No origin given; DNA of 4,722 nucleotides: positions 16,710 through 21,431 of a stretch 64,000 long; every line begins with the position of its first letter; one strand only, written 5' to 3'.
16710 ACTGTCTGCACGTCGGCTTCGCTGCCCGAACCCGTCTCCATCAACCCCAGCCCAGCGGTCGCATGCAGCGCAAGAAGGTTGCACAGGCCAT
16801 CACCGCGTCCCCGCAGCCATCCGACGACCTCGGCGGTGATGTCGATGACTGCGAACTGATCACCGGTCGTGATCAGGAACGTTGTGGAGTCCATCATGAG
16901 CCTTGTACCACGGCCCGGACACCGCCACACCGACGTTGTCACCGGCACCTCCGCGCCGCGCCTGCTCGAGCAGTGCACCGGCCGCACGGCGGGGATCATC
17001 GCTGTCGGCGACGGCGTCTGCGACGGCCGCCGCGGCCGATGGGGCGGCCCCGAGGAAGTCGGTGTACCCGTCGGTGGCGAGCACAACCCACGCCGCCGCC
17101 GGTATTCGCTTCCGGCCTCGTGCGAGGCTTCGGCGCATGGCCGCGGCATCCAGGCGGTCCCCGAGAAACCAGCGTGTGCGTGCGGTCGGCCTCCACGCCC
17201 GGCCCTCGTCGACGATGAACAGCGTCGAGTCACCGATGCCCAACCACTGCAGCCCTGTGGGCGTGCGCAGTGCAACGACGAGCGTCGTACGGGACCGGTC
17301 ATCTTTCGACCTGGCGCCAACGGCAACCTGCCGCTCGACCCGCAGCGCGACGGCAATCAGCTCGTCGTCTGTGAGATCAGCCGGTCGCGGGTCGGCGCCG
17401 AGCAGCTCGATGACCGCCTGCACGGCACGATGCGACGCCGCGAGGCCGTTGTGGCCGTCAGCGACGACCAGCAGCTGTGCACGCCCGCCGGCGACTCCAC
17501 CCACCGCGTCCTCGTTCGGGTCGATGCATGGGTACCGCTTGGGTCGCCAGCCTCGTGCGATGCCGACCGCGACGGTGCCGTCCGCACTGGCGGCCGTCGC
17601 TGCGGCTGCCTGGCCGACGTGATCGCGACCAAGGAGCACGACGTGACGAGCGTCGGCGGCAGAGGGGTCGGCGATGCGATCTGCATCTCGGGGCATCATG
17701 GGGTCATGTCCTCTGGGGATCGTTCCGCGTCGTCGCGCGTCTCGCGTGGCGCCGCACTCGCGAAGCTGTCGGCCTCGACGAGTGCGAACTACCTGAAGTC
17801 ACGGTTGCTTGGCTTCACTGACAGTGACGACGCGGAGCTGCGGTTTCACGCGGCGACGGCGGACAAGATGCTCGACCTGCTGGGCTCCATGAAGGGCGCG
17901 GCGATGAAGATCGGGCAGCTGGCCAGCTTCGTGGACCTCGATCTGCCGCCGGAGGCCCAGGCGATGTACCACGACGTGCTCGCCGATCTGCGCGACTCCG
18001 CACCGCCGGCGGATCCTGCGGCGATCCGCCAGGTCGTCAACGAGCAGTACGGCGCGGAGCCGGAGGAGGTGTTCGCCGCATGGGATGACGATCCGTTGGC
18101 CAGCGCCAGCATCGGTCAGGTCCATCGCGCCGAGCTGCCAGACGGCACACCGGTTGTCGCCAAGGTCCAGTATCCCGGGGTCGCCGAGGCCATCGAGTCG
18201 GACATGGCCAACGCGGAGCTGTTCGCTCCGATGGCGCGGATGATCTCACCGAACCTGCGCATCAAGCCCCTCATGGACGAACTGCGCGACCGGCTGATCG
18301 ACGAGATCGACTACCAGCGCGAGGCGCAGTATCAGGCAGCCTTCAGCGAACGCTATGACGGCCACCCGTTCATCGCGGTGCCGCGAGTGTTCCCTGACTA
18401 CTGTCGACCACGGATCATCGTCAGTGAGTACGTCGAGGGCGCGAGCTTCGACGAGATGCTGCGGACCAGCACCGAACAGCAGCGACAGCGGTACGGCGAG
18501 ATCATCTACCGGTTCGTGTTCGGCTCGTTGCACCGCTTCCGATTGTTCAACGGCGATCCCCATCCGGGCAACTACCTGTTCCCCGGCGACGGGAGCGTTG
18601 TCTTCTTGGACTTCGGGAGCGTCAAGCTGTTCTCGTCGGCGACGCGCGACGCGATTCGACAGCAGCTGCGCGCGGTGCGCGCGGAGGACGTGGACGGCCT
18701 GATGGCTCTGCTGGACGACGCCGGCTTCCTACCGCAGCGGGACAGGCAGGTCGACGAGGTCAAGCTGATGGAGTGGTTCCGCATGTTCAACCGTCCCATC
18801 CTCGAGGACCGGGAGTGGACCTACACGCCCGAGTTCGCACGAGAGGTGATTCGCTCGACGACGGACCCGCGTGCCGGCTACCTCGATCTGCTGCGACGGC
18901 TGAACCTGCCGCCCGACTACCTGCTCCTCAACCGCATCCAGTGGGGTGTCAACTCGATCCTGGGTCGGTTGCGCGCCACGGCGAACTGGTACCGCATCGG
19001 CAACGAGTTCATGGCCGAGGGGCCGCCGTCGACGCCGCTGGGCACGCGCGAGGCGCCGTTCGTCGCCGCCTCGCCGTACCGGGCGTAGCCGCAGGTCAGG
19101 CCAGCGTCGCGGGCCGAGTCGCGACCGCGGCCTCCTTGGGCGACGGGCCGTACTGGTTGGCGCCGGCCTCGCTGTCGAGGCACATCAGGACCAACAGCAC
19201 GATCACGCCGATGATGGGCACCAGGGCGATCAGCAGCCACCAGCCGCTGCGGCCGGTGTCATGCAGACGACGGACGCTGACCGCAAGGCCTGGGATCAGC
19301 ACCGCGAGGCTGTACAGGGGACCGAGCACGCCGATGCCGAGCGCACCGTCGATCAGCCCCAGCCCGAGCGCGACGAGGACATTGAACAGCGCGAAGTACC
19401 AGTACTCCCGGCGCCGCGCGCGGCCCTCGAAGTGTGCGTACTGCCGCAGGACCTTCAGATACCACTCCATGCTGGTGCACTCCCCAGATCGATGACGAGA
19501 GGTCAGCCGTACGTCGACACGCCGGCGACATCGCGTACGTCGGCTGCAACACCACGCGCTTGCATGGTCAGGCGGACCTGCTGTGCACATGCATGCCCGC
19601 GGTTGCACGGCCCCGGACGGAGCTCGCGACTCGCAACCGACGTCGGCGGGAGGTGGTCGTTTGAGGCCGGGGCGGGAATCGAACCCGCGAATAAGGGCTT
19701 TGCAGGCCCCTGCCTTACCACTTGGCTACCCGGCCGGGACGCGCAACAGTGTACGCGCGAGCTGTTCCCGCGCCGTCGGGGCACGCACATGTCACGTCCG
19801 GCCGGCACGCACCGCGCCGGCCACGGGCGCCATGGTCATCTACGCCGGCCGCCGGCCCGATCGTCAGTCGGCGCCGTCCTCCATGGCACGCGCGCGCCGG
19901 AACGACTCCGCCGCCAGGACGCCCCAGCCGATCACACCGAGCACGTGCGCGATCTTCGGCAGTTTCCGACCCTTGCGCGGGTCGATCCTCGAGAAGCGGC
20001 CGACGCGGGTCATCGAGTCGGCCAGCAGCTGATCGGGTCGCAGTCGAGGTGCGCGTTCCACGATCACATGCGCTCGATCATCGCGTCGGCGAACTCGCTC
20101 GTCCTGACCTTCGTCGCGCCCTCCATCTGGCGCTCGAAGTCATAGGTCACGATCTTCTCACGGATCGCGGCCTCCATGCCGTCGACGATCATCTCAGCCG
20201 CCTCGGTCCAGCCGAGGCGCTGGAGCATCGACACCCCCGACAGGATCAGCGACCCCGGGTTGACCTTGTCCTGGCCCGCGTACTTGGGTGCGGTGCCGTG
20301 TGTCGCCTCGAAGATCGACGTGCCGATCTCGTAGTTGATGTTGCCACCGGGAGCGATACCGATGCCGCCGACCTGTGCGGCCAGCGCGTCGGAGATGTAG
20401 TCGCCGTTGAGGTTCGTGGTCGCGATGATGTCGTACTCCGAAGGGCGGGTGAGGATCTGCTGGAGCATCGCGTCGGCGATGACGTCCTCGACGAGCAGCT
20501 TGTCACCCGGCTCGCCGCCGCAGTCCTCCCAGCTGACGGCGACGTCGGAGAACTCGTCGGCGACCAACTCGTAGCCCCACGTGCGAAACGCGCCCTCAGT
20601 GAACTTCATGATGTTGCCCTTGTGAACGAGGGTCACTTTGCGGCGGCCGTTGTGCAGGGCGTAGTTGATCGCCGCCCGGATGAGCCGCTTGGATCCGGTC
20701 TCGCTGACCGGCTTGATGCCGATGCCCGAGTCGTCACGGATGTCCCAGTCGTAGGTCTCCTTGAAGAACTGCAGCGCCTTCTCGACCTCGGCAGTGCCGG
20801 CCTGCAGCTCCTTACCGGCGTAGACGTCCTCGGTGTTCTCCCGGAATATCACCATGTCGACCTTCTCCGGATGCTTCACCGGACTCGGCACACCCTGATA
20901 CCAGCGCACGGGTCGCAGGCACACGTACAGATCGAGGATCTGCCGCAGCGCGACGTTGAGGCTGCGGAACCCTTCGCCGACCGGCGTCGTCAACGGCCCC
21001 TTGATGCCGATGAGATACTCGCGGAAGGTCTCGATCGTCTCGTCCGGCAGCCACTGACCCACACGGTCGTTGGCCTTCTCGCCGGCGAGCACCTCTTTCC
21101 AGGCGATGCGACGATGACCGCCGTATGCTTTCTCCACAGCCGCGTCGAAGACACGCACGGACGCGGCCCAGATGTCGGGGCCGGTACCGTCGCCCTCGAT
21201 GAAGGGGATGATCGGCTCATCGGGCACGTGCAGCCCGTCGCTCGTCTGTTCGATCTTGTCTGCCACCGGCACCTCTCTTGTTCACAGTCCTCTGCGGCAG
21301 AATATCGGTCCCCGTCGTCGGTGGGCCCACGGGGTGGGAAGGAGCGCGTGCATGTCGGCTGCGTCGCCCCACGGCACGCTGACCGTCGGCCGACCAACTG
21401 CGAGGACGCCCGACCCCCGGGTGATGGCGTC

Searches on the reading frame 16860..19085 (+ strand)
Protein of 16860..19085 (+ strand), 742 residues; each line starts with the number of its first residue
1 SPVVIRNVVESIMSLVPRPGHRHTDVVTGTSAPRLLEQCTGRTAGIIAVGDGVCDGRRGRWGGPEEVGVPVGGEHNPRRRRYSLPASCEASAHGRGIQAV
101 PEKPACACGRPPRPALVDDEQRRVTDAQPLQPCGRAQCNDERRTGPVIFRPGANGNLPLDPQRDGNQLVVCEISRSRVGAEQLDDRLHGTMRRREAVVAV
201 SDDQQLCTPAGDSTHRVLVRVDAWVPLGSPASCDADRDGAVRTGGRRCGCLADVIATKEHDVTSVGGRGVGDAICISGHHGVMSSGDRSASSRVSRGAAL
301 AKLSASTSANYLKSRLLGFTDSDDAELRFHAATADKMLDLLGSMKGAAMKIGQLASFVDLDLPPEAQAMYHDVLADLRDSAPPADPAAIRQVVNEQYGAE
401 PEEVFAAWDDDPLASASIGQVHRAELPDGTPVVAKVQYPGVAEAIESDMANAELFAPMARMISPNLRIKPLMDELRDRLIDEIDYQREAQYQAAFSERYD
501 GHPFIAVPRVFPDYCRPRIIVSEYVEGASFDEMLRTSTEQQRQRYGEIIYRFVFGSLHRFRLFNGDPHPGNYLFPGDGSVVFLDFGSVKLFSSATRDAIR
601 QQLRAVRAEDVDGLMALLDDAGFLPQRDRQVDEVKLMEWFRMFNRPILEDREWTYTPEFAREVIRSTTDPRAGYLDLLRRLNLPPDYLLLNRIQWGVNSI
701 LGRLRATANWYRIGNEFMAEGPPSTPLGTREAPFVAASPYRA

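Call 7: search_protein_families(library=pfam, proteins=[window:16860-19085:+], max_evalue=0.001)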
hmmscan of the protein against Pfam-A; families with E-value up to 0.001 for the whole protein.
window:16860-19085:+ (742 aa): 1 family
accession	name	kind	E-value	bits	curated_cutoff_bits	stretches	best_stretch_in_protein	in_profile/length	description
PF03109.22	ABC1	-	4.4e-60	203.3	22.9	1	377-615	2-241/244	ABC1 atypical kinase-like domain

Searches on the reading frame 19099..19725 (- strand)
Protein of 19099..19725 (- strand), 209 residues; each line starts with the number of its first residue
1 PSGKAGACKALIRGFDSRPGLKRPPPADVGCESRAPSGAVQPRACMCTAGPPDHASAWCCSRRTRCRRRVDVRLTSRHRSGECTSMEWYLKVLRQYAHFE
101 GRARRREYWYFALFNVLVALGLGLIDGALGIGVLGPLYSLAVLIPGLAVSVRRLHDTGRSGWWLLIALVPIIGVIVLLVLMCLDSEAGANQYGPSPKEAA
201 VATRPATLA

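Call 68: search_protein_families(library=pfam, proteins=[window:19099-19725:-], max_evalue=0.001)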
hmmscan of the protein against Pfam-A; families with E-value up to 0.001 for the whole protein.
window:19099-19725:- (209 aa): 2 families
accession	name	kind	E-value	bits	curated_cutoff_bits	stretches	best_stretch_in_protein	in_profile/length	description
PF05656.20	DUF805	-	4.6e-34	117.7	25.7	1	96-194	1-111/111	Protein of unknown function (DUF805)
PF18936.5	DUF5684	-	0.00073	20.5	27.4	0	156-182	16-42/81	Family of unknown function (DUF5684)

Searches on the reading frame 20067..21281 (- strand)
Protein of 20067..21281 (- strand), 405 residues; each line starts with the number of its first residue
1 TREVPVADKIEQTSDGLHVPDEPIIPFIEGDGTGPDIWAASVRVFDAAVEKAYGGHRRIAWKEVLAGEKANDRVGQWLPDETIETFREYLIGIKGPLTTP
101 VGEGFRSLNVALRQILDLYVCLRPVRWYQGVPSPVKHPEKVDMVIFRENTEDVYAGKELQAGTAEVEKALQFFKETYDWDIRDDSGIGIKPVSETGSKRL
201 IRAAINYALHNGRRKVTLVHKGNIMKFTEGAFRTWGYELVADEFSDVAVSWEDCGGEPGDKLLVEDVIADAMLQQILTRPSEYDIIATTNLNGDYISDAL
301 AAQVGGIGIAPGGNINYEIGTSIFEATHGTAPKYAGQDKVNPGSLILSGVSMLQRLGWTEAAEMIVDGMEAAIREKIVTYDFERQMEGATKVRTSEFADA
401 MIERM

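Call 7: search_protein_families(library=pfam, proteins=[window:20067-21281:-], max_evalue=0.001)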
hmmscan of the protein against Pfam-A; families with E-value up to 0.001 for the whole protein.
window:20067-21281:- (405 aa): 1 family
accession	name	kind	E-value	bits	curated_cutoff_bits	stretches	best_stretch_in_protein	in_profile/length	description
PF00180.25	Iso_dh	-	1.3e-92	311.2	27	1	25-400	2-347/348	Isocitrate/isopropylmalate dehydrogenase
